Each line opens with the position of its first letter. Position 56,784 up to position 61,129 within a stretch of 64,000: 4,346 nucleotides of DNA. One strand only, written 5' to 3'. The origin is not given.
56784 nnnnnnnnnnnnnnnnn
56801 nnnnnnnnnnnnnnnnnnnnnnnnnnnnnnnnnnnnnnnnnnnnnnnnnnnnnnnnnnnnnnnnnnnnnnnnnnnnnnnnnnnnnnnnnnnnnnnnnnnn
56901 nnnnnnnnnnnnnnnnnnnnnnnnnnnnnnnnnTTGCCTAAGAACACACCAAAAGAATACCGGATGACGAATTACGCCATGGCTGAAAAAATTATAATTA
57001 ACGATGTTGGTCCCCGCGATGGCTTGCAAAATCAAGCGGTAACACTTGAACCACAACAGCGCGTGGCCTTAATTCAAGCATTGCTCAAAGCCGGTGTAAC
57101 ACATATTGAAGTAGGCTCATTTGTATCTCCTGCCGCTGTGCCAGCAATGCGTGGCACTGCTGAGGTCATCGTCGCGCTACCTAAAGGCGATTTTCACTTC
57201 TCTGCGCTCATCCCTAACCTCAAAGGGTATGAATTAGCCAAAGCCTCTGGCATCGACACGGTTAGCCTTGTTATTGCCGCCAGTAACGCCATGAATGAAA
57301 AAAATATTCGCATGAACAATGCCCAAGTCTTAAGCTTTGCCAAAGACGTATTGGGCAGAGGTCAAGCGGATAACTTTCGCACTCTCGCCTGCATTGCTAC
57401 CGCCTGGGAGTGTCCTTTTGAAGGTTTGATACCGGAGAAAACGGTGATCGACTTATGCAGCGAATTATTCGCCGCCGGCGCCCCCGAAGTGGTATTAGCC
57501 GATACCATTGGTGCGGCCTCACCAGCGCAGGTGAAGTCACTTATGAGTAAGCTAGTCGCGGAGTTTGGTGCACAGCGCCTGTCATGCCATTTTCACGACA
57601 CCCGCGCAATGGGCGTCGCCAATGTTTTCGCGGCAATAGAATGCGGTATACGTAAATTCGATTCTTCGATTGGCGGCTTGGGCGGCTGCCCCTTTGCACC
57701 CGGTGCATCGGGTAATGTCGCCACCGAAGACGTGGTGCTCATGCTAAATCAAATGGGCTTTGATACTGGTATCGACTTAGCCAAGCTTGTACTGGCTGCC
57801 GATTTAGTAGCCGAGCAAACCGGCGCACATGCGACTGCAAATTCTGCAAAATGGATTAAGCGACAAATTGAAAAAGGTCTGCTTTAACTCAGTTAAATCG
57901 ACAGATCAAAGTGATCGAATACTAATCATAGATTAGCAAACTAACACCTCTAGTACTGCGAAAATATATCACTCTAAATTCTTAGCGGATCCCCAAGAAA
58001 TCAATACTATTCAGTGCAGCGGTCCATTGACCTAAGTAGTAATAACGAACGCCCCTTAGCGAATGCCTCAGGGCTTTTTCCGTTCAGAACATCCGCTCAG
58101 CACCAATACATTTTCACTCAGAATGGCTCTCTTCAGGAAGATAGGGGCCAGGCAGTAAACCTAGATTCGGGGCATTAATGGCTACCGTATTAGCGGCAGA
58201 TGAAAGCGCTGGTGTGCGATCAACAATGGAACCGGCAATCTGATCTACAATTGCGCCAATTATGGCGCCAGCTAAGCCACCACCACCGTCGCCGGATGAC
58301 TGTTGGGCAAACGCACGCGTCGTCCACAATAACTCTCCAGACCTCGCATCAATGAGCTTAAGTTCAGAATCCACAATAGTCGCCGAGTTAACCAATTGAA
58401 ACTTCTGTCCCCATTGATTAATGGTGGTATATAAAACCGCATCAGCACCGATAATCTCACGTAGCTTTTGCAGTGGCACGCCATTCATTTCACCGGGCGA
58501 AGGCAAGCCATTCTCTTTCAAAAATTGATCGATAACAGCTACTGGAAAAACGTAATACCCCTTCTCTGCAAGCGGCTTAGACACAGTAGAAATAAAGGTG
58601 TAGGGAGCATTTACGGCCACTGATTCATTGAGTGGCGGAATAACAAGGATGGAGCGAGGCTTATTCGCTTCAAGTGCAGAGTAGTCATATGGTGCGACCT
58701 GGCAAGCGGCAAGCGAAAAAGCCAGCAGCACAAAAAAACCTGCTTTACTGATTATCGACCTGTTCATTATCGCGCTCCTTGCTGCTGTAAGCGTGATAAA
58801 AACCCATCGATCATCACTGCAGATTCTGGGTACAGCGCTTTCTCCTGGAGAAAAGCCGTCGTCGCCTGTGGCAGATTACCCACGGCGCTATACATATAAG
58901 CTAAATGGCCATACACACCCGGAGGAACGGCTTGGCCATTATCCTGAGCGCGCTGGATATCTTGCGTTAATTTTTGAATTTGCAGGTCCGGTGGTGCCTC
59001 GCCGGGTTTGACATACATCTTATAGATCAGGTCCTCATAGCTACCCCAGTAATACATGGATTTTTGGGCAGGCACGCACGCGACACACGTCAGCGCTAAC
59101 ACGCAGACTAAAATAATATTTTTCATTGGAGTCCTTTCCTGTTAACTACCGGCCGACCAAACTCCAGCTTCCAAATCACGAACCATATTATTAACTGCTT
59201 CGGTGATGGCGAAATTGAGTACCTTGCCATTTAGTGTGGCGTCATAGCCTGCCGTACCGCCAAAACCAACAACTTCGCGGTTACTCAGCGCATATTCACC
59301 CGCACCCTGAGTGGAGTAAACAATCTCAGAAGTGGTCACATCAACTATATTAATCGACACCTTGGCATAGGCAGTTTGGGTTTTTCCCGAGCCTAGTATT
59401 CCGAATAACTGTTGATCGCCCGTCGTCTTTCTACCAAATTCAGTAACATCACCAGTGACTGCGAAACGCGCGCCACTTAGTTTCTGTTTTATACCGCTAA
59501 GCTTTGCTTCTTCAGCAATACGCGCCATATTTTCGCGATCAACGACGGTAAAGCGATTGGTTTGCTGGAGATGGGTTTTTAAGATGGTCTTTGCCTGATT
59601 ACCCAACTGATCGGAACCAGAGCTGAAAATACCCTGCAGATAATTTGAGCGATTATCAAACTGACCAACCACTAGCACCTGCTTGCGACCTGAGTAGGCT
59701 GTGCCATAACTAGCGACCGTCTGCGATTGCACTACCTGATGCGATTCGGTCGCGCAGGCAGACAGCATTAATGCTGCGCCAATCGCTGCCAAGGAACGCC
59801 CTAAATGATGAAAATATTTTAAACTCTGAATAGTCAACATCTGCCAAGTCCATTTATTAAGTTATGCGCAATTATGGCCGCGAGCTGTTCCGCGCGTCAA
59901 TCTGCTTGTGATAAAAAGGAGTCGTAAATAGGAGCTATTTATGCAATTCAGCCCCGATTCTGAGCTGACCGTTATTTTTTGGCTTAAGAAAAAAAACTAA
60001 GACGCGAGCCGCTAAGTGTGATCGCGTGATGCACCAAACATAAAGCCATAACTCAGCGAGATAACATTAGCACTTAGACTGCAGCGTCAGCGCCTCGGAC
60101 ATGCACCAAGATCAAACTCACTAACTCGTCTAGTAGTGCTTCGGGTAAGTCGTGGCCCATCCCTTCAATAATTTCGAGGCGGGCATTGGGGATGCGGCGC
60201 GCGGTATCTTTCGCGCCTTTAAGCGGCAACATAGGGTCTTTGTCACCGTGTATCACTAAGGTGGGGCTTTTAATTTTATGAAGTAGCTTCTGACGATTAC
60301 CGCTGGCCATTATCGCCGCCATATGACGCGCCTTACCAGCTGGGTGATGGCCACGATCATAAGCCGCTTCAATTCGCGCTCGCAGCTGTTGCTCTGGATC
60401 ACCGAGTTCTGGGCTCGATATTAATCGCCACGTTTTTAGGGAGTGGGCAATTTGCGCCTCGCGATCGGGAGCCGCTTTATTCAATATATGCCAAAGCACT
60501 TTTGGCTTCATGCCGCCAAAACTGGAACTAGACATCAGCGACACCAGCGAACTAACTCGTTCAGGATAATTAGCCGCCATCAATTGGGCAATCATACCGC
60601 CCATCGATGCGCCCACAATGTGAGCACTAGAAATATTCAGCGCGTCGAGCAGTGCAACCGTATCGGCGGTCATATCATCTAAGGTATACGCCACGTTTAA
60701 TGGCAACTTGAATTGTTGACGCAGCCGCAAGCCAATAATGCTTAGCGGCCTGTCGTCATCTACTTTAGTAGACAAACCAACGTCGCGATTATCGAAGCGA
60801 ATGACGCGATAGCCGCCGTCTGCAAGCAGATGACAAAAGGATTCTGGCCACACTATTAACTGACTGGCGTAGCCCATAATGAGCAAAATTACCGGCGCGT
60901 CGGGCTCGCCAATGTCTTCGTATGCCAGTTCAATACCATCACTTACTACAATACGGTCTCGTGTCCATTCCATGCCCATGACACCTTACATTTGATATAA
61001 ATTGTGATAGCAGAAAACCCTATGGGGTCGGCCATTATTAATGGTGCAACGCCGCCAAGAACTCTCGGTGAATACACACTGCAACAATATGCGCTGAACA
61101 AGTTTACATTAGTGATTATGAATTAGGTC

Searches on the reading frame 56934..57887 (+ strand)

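Call 29: search_protein_families(library=ncbifam, max_evalue=1e-15, proteins=[window:56934-57887:+])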
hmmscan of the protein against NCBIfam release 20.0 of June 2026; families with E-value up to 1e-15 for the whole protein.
window:56934-57887:+ (317 aa): 13 families
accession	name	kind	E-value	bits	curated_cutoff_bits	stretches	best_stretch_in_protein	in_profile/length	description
NF004283.0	PRK05692.1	subfamily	9.7e-95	317.1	246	1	16-309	3-297/300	hydroxymethylglutaryl-CoA lyase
NF002085.0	PRK00915.1-2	subfamily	3.7e-26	91.9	517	1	12-304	6-283/504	2-isopropylmalate synthase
TIGR02660.1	nifV_homocitr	equivalog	8e-26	91.2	462.9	1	19-300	1-267/365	homocitrate synthase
TIGR02146.1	LysS_fung_arch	equivalog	2.9e-22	79.4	413.55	1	26-251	5-221/344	homocitrate synthase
TIGR02090.1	LEU1_arch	subfamily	3.6e-22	79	484.75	1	21-303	2-269/363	isopropylmalate/citramalate/homocitrate synthases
NF006049.0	PRK08195.1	subfamily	1.9e-21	76.5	229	1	176-295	155-269/344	4-hyroxy-2-oxovalerate/4-hydroxy-2-oxopentanoic acid aldolase,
NF002086.0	PRK00915.1-3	equivalog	2.5e-20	72.5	532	1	16-305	3-288/516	2-isopropylmalate synthase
NF002088.0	PRK00915.1-5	equivalog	3.2e-19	68.8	697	1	18-305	2-285/514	2-isopropylmalate synthase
NF002087.0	PRK00915.1-4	equivalog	3.4e-19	68.8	729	1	16-305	3-288/516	2-isopropylmalate synthase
TIGR00973.1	leuA_bact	equivalog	7.2e-19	67.6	598.7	1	19-305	1-283/494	2-isopropylmalate synthase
TIGR03217.1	4OH_2_O_val_ald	equivalog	8.5e-19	67.9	286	0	178-292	152-261/334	4-hydroxy-2-oxovalerate aldolase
NF041069.1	IPMS_Sufob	equivalog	8.1e-17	61.5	600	1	22-298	3-266/371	isopropylmalate synthase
NF002084.0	PRK00915.1-1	equivalog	1.9e-16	59.7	748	1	16-303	1-284/523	2-isopropylmalate synthase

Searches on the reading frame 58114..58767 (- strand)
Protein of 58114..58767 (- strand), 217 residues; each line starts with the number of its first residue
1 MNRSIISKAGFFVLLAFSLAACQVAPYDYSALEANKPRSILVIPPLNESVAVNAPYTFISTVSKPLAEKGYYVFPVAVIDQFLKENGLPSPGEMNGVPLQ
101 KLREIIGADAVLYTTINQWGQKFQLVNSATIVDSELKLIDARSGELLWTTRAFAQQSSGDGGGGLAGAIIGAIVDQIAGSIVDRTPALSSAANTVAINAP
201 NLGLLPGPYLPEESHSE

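Call 29: search_protein_families(library=ncbifam, max_evalue=1e-15, proteins=[window:58114-58767:-])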
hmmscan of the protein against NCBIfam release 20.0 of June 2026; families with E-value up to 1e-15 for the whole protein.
window:58114-58767:- (217 aa): 0 families

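Call 36: search_protein_families(library=pfam, max_evalue=0.001, proteins=[window:58114-58767:-])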
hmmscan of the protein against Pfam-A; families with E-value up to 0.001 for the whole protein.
window:58114-58767:- (217 aa): 1 family
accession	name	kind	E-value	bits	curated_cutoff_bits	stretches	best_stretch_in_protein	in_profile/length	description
PF05643.16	GNA1162-like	-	7.8e-64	215.1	25.9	1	27-208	1-184/185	Putative lipoprotein GNA1162-like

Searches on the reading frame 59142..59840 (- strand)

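Call 29: search_protein_families(library=ncbifam, max_evalue=1e-15, proteins=[window:59142-59840:-])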
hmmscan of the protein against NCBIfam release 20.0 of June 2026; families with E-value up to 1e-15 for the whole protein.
window:59142-59840:- (232 aa): 0 families

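Call 36: search_protein_families(library=pfam, max_evalue=0.001, proteins=[window:59142-59840:-])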
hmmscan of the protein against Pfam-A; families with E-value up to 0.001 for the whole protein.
window:59142-59840:- (232 aa): 2 families
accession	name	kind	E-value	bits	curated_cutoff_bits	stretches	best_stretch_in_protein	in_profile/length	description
PF03783.19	CsgG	-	8.4e-27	94.3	20.8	1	53-229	9-203/210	Curli production assembly/transport component CsgG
PF13036.11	LpoB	-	4.7e-05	23.8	22.3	0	35-178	12-144/147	Peptidoglycan-synthase activator LpoB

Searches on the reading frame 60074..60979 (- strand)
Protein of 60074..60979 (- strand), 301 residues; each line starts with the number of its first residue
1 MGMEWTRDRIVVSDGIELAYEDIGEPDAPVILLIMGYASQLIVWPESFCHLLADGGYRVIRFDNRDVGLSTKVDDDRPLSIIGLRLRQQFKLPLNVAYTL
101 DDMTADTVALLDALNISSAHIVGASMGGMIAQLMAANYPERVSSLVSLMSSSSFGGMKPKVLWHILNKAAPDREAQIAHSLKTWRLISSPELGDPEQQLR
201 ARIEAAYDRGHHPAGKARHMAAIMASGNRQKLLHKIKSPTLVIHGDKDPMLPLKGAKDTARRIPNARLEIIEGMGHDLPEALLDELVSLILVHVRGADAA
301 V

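Call 29: search_protein_families(library=ncbifam, max_evalue=1e-15, proteins=[window:60074-60979:-])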
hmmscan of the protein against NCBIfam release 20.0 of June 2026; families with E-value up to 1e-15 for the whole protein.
window:60074-60979:- (301 aa): 11 families
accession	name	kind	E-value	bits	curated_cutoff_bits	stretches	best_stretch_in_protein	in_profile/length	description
NF052610.1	macro_16_ester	equivalog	1e-54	185.8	420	2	95-291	72-277/281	alpha/beta fold macrolide esterase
NF053683.1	esterase_mleBRB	exception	6.8e-45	153.8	585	1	97-295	74-277/280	BRB family alpha/beta fold macrolide esterase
NF041759.1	mac_hydro_EstT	equivalog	2.8e-44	151.4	450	2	95-294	71-277/278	macrolide hydrolase EstT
NF053693.1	esterase_mleCBF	exception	3.6e-40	138.1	564.5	1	95-288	72-272/279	CBF family alpha/beta fold macrolide esterase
NF053684.1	esterase_mleBCA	exception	5.8e-39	133.9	570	1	95-289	72-276/281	BCA family alpha/beta fold macrolide esterase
NF033124.1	estX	equivalog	2.3e-32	112.2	600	1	94-279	71-264/280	macrolide esterase EstX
NF051488.1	bifunc_PcaDC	exception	2e-29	102.9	390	1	21-295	5-251/375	bifunctional 3-oxoadipate enol-lactonase/4-carboxymuconolactone decarboxylase PcaDC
TIGR02427.1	protocat_pcaD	equivalog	9.5e-27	94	255.85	1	95-276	57-232/251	3-oxoadipate enol-lactonase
TIGR02240.1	PHA_depoly_arom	equivalog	2.1e-19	70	250.6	1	96-273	70-243/276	poly(3-hydroxyalkanoate) depolymerase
NF051487.1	bifunc_PcaCD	exception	2.3e-18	66.5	430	1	97-276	218-393/413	bifunctional 4-carboxymuconolactone decarboxylase/3-oxoadipate enol-lactonase PcaCD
NF011457.0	PRK14875.1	equivalog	1.6e-17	63.6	307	0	98-276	179-351/372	acetoin dehydrogenase dihydrolipoyllysine-residue acetyltransferase subunit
